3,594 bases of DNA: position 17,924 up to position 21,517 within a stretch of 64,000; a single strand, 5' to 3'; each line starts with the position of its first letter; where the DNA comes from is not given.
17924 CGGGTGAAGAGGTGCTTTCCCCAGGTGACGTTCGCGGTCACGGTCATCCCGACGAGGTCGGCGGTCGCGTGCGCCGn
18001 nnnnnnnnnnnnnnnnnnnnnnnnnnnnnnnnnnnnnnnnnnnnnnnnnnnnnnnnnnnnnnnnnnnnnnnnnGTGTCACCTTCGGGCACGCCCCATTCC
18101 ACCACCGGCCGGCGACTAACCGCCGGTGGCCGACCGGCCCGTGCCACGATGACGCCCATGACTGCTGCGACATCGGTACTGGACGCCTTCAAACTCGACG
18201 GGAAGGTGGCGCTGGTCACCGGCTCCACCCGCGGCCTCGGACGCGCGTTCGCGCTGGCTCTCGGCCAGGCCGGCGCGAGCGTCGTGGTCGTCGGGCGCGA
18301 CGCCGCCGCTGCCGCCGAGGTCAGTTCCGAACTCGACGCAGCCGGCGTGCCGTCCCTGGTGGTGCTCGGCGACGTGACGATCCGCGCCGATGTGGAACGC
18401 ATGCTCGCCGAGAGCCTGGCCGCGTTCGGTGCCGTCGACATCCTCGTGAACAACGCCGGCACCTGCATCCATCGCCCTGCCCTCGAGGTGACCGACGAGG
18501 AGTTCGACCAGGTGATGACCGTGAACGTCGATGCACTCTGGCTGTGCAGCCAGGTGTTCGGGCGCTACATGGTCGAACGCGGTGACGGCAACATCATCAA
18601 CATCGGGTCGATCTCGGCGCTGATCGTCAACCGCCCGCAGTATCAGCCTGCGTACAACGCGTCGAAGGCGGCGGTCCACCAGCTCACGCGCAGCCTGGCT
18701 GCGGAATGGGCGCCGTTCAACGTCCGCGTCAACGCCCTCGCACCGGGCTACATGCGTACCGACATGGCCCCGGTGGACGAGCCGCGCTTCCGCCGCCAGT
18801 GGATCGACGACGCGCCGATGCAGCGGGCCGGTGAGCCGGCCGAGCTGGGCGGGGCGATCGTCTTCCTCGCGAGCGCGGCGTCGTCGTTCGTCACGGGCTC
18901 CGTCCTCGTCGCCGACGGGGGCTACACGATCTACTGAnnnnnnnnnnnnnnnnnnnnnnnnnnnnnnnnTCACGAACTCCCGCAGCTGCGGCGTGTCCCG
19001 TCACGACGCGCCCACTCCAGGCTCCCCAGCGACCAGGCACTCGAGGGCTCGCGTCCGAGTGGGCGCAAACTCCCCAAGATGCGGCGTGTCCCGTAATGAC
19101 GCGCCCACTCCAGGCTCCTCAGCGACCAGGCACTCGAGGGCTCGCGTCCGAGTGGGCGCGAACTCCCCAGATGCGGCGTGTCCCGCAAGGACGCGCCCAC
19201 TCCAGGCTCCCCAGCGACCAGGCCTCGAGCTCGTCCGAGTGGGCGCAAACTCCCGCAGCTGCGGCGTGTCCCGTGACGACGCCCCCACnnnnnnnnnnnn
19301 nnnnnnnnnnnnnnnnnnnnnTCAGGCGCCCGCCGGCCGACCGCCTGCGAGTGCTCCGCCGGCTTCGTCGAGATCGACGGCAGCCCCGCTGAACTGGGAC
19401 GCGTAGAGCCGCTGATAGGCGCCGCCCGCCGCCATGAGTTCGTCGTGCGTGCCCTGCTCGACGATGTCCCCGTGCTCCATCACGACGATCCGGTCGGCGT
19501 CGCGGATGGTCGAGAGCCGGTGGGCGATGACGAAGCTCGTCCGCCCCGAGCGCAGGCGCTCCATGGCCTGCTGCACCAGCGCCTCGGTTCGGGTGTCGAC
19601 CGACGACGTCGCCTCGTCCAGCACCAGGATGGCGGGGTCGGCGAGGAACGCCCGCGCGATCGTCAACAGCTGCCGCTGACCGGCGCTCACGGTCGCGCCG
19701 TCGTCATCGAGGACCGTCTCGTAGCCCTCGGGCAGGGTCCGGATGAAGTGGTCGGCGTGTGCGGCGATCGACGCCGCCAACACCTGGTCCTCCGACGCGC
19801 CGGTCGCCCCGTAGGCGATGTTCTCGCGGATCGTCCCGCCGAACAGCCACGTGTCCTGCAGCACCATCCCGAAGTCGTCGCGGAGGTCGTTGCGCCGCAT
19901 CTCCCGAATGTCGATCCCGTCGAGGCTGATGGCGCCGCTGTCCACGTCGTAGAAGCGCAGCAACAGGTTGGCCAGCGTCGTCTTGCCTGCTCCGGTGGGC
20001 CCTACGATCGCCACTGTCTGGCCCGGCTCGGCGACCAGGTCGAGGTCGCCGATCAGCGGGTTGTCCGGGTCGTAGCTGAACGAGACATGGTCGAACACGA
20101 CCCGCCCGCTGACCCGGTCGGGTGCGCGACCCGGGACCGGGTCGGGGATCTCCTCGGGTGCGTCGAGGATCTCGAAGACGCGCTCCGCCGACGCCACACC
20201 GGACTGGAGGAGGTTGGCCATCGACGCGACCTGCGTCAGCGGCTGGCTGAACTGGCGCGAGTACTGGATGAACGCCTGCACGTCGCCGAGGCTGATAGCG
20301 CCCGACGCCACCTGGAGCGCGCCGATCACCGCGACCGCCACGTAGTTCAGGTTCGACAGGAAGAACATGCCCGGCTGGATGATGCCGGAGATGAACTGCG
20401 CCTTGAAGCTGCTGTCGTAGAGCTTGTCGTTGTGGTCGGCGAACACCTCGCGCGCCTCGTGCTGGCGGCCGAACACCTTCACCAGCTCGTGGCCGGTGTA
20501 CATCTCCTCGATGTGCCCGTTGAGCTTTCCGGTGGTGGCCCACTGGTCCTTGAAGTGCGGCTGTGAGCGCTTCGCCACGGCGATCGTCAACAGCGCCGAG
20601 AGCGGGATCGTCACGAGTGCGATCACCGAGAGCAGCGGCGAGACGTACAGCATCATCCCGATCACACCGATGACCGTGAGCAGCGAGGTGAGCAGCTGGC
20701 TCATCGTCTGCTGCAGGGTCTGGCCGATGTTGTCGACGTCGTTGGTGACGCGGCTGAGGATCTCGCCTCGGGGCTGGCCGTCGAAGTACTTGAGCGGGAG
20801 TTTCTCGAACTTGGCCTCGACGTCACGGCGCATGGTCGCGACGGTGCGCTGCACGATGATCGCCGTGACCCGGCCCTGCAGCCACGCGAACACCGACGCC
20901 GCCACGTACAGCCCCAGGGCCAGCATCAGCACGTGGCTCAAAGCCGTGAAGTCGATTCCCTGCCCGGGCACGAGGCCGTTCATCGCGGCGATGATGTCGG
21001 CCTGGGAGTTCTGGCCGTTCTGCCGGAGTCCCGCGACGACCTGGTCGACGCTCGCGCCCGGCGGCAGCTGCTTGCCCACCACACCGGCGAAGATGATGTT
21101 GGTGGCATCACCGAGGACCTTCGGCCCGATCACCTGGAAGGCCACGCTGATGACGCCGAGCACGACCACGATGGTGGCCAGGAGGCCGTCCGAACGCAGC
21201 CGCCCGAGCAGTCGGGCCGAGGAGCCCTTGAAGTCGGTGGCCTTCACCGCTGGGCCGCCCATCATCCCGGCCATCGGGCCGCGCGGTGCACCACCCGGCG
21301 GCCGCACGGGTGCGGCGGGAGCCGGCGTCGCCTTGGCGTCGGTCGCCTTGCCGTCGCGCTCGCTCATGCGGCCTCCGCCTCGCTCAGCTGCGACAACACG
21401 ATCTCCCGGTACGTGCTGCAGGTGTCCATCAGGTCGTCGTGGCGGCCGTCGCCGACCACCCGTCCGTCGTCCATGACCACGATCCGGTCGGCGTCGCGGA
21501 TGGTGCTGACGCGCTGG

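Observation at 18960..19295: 3.5-copy 87-93 bp tandem repeat with embedded hairpins in a convergent intergenic region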

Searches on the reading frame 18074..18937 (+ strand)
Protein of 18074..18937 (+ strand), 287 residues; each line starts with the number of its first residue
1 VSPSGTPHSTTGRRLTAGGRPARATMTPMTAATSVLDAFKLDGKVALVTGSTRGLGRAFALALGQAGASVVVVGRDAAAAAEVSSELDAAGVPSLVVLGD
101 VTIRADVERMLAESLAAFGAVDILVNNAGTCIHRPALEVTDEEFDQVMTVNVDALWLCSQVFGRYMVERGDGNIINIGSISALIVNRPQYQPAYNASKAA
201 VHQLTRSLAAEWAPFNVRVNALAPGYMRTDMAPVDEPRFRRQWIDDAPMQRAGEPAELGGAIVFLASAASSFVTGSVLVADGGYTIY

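Call 10: search_protein_families(library=pfam, proteins=[window:18074-18937:+], max_evalue=0.01)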
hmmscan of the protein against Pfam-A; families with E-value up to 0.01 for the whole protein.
window:18074-18937:+ (287 aa): 4 families
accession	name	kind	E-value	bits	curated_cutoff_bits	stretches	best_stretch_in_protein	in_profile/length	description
PF13561.12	adh_short_C2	-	6.5e-63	212.9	27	1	52-285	5-236/236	Enoyl-(Acyl carrier protein) reductase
PF00106.31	adh_short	-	7.2e-55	185.9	26.6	1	44-232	1-187/195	short chain dehydrogenase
PF08659.16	KR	-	2.1e-15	57.6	22.6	1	46-208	3-163/180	KR domain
PF01370.27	Epimerase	-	0.0016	18.3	20.9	0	46-142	1-85/240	NAD dependent epimerase/dehydratase family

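Call 16: find_homologous_proteins(query=window:18074-18937:+, max_evalue=1e-50)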
Query window:18074-18937:+ (287 aa): 6630 proteins with E <= 1e-50 among 8000 candidates; the best 120 are listed.
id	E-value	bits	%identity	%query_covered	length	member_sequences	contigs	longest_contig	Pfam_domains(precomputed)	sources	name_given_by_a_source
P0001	5.1e-160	549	99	90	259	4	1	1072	PF08659.17,PF13561.13,PF00106.32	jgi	jgi:NAD(P)-dependent dehydrogenase (short-subunit alcohol dehydrogenase family)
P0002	1.4e-143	495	89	90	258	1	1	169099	PF08659.17,PF13561.13,PF00106.32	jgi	-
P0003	2.0e-143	495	84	96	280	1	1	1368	PF08659.17,PF13561.13,PF00106.32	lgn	-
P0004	2.9e-143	494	89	91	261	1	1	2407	PF08659.17,PF13561.13,PF00106.32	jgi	jgi:NAD(P)-dependent dehydrogenase (short-subunit alcohol dehydrogenase family)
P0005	2.1e-142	491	89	89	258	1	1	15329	PF08659.17,PF13561.13,PF00106.32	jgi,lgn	-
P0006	7.8e-142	489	88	91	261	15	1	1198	PF08659.17,PF13561.13,PF00106.32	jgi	-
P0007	7.6e-141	486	89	90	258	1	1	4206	PF08659.17,PF13561.13,PF00106.32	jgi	-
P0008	1.1e-140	486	87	89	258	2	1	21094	PF08659.17,PF13561.13,PF00106.32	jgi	jgi:NAD(P)-dependent dehydrogenase (short-subunit alcohol dehydrogenase family)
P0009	1.3e-140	485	89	91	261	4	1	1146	PF08659.17,PF13561.13,PF00106.32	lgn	-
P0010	1.8e-140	485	87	89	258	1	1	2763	PF08659.17,PF13561.13,PF00106.32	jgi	jgi:NAD(P)-dependent dehydrogenase (short-subunit alcohol dehydrogenase family)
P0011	1.3e-123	430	78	89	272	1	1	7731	PF08659.17,PF13561.13,PF00106.32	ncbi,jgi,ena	-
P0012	2.0e-121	423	75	88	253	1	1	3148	PF08659.17,PF13561.13,PF00106.32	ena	-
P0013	7.6e-120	417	74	88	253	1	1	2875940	PF08659.17,PF13561.13,PF00106.32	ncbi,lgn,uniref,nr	ncbi:SDR family NAD(P)-dependent oxidoreductase [Planctomonas psychrotolerans]|uniref:SDR family NAD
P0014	1.2e-118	413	74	88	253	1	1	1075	PF08659.17,PF13561.13,PF00106.32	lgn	-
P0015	1.6e-118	413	76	89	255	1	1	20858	PF08659.17,PF13561.13,PF00106.32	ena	-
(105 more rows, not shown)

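Call 17: find_encoding_contigs(protein=P0002, flank=10000, max_places=4)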
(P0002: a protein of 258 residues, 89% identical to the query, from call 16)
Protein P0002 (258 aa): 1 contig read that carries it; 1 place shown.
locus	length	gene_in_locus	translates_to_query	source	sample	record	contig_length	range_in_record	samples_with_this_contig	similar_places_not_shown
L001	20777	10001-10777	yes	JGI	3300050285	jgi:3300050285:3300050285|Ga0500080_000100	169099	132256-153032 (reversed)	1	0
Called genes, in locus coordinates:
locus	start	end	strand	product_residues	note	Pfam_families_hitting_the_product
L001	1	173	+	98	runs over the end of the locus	-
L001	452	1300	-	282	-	-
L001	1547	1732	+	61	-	-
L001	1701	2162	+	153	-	PF00989:PAS (faint), PF08448:PAS_4 (faint)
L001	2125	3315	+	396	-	PF13426:PAS_9 (faint), PF00990:GGDEF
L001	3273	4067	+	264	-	PF00563:EAL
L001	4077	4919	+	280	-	PF03476:MOSC_N, PF03473:MOSC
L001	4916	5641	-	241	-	PF01738:DLH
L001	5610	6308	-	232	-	PF13411:MerR_1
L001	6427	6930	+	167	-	PF13826:Monooxy_af470-like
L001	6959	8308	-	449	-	PF04286:DUF445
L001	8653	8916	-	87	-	PF00440:TetR_N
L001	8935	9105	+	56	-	-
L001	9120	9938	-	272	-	PF01149:Fapy_DNA_glyco, PF06831:H2TH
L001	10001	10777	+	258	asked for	PF00106:adh_short, PF08659:KR, PF13561:adh_short_C2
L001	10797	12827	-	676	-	PF00664:ABC_membrane, PF00005:ABC_tran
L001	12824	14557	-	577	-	PF00664:ABC_membrane, PF00005:ABC_tran, PF02463:SMC_N (faint)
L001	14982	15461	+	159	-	PF02566:OsmC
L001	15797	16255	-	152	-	PF01047:MarR, PF01978:TrmB (weak), PF12802:MarR_2, PF13412:HTH_24 (weak), PF13463:HTH_27 (weak)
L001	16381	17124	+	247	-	PF00106:adh_short, PF13561:adh_short_C2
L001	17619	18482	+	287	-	PF05368:NmrA, PF13460:NAD_binding_10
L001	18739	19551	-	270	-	PF00588:SpoU_methylase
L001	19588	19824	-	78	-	-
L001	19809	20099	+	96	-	PF00196:GerE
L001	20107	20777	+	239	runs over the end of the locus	PF13302:Acetyltransf_3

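Call 18: find_encoding_contigs(protein=P0005, flank=10000, max_places=4)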
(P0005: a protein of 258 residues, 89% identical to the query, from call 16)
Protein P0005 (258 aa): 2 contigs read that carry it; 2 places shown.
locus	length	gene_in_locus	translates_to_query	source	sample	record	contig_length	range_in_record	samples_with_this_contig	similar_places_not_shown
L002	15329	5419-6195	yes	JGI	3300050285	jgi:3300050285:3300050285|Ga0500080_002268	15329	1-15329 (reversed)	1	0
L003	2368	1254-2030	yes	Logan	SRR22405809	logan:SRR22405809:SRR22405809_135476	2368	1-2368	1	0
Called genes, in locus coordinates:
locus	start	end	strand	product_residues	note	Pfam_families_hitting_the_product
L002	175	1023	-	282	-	-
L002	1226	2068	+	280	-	PF03476:MOSC_N, PF03473:MOSC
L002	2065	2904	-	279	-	PF01738:DLH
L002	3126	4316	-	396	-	PF04286:DUF445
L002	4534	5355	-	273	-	PF01149:Fapy_DNA_glyco, PF06831:H2TH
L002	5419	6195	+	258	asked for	PF00106:adh_short, PF08659:KR, PF13561:adh_short_C2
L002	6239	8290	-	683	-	-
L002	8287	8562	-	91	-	-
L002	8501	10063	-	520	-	PF00664:ABC_membrane, PF00005:ABC_tran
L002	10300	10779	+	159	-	PF02566:OsmC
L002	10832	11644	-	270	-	PF00588:SpoU_methylase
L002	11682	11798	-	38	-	-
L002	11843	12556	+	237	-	PF13302:Acetyltransf_3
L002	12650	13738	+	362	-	PF04055:Radical_SAM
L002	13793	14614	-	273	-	PF00248:Aldo_ket_red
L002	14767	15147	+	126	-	PF04237:YjbR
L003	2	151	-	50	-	?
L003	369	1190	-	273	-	PF01149:Fapy_DNA_glyco, PF06831:H2TH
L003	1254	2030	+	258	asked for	PF00106:adh_short, PF08659:KR, PF13561:adh_short_C2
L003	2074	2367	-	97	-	?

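Call 19: find_encoding_contigs(protein=P0008, flank=10000, max_places=4)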
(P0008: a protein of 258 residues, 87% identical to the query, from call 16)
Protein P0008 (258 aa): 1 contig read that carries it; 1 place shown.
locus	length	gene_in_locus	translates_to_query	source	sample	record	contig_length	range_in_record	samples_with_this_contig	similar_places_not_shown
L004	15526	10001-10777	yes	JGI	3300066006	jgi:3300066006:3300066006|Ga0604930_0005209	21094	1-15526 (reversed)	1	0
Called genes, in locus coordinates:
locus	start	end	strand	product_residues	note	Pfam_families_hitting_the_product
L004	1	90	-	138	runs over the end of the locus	PF08837:DUF1810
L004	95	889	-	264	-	PF00561:Abhydrolase_1, PF12146:Hydrolase_4 (weak), PF12697:Abhydrolase_6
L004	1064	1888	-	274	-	PF00106:adh_short, PF08659:KR, PF13561:adh_short_C2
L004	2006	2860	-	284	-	-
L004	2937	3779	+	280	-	PF03476:MOSC_N, PF03473:MOSC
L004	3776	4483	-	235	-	PF01738:DLH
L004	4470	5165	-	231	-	PF00376:MerR (weak), PF13411:MerR_1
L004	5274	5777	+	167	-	PF13826:Monooxy_af470-like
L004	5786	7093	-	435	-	PF04286:DUF445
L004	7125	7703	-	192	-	PF00440:TetR_N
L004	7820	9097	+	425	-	PF07690:MFS_1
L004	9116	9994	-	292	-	PF01149:Fapy_DNA_glyco, PF06831:H2TH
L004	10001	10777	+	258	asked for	PF00106:adh_short, PF08659:KR, PF13561:adh_short_C2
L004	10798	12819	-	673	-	PF00664:ABC_membrane, PF00005:ABC_tran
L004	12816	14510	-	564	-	PF00664:ABC_membrane, PF00005:ABC_tran, PF02463:SMC_N (faint)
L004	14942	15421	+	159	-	PF02566:OsmC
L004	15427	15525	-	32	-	?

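Call 20: find_encoding_contigs(protein=P0001, flank=10000, max_places=10)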
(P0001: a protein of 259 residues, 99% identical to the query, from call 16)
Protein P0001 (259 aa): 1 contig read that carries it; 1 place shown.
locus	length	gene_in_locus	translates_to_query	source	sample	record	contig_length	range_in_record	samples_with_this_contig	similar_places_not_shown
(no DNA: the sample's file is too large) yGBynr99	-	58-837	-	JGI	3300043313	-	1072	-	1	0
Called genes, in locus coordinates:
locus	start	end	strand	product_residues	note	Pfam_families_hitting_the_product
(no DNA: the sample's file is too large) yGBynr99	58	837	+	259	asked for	PF00106:adh_short, PF08659:KR, PF13561:adh_short_C2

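Call 21: find_encoding_contigs(protein=P0007, flank=10000, max_places=4)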
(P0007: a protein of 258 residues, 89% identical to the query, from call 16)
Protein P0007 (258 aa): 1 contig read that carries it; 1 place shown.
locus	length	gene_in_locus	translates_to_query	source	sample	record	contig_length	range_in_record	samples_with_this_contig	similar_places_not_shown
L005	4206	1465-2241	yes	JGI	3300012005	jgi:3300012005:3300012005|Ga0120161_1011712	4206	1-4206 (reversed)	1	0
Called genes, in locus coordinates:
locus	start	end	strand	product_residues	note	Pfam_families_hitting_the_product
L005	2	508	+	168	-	?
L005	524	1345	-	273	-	PF01149:Fapy_DNA_glyco, PF06831:H2TH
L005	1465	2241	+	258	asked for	PF00106:adh_short, PF08659:KR, PF13561:adh_short_C2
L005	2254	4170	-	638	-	PF00664:ABC_membrane, PF00005:ABC_tran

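Call 58: list_cluster_members(proteins=[P0001])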
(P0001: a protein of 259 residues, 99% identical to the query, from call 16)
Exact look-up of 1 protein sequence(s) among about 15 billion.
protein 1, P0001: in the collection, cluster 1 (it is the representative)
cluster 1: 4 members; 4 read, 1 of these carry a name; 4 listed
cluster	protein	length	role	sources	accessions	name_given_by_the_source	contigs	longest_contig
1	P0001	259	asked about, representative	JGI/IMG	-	NAD(P)-dependent dehydrogenase (short-subunit alcohol dehydrogenase family)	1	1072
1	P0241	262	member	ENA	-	-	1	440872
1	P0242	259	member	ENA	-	-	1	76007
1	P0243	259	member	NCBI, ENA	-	-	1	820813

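Call 59: find_encoding_contigs(protein=window:18158-18937:+, flank=10000, max_places=10)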
Protein window:18158-18937:+ (259 aa): no gene with exactly this product is on record in the collection.

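Call 61: find_encoding_contigs(protein=P0243, flank=10000, max_places=5)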
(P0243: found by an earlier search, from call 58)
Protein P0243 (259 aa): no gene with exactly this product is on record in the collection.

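Call 62: find_encoding_contigs(protein=P0241, flank=10000, max_places=5)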
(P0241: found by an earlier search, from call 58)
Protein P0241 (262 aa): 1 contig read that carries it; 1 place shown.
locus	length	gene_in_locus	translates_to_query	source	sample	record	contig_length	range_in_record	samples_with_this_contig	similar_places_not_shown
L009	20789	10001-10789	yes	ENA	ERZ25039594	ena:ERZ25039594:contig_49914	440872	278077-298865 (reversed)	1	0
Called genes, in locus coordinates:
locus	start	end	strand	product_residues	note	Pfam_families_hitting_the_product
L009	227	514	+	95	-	PF19730:DUF6221 (weak)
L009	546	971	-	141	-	PF08837:DUF1810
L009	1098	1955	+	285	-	PF03476:MOSC_N, PF03473:MOSC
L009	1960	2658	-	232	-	PF01738:DLH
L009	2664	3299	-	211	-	PF00376:MerR, PF13411:MerR_1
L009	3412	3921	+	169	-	PF13826:Monooxy_af470-like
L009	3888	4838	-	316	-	PF08021:FAD_binding_9, PF04954:SIP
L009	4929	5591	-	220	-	-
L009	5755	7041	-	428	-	PF04286:DUF445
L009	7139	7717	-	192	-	PF00440:TetR_N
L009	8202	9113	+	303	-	-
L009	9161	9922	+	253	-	-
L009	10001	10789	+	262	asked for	PF00106:adh_short, PF08659:KR, PF13561:adh_short_C2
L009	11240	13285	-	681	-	PF00664:ABC_membrane, PF00005:ABC_tran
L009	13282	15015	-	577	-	PF00664:ABC_membrane, PF00005:ABC_tran, PF02463:SMC_N (faint)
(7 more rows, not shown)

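Call 63: find_encoding_contigs(protein=P0242, flank=10000, max_places=5)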
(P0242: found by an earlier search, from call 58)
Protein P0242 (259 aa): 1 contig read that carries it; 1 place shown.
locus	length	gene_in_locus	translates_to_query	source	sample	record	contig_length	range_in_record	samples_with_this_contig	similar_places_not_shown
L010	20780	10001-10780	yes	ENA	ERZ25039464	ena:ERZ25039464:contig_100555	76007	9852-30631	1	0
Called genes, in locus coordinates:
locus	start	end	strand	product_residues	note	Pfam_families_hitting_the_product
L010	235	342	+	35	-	-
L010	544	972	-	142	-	PF08837:DUF1810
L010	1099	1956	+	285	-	PF03476:MOSC_N, PF03473:MOSC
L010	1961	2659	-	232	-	PF01738:DLH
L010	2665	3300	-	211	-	PF00376:MerR, PF13411:MerR_1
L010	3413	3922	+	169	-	PF13826:Monooxy_af470-like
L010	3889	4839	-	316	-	PF08021:FAD_binding_9, PF04954:SIP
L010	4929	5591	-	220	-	-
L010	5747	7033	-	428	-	PF04286:DUF445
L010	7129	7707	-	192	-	PF00440:TetR_N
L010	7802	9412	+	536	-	PF00083:Sugar_tr (weak), PF07690:MFS_1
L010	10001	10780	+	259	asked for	PF00106:adh_short, PF08659:KR, PF13561:adh_short_C2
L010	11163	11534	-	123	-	PF00005:ABC_tran (weak)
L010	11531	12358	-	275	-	-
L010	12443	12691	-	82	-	PF00664:ABC_membrane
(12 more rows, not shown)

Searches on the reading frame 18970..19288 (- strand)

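Call 10: search_protein_families(library=pfam, proteins=[window:18970-19248:-, window:19001-19288:-], max_evalue=0.01)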
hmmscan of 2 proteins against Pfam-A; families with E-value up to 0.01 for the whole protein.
window:18970-19248:- (92 aa): 0 families

window:19001-19288:- (95 aa): 1 family
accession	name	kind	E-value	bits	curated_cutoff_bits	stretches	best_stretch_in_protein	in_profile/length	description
PF00203.26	Ribosomal_S19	-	0.003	17.8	27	0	70-80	68-78/81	Ribosomal protein S19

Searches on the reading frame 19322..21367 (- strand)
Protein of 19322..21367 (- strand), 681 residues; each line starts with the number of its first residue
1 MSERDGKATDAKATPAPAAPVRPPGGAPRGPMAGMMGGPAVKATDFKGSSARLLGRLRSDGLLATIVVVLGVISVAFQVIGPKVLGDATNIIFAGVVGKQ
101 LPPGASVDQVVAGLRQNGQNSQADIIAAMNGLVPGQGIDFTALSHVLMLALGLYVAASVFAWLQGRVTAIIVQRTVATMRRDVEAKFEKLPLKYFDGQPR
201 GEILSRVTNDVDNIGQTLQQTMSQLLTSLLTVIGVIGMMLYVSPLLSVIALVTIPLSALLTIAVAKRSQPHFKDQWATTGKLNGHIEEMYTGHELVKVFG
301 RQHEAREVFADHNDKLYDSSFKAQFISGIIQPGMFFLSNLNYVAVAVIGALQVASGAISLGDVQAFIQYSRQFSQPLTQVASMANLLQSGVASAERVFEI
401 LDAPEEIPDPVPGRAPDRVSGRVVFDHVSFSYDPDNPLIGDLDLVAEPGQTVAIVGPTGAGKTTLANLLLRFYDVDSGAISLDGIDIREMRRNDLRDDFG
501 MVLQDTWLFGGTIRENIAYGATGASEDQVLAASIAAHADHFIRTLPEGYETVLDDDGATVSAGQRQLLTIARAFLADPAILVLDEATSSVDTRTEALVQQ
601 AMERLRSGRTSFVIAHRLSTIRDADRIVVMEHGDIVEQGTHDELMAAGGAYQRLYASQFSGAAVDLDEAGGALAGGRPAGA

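Call 10: search_protein_families(library=pfam, proteins=[window:19322-21367:-], max_evalue=0.01)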
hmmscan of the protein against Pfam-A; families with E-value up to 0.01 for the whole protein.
window:19322-21367:- (681 aa): 9 families
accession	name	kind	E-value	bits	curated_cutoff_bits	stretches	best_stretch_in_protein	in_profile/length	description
PF00664.28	ABC_membrane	-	1.3e-58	199.3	28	1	66-377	3-274/274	ABC transporter transmembrane region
PF00005.33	ABC_tran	-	1e-28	101.1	25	1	441-588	3-137/137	ABC transporter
PF13401.12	AAA_22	-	8.9e-05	23.3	27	1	451-605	7-104/130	AAA domain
PF13191.12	AAA_16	-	0.00018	22.5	32.6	1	449-609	23-163/167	AAA ATPase domain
PF02463.25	SMC_N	-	0.00059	19.8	40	0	559-631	136-212/220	RecF/RecN/SMC N terminal domain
PF00004.35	AAA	-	0.0018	19.1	21.2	0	453-603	2-93/131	ATPase family associated with various cellular activities (AAA)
PF13304.12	AAA_21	-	0.003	18.1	27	0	560-614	238-295/304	AAA domain, putative AbiEii toxin, Type IV TA system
PF13671.12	AAA_33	-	0.0077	17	27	0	453-584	3-105/143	AAA domain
PF06414.18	Zeta_toxin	-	0.0089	15.9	22.3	0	452-490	19-57/199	Zeta toxin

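Call 15: find_encoding_contigs(protein=window:19322-21367:-, flank=10000, max_places=10)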
Protein window:19322-21367:- (681 aa): no gene with exactly this product is on record in the collection.
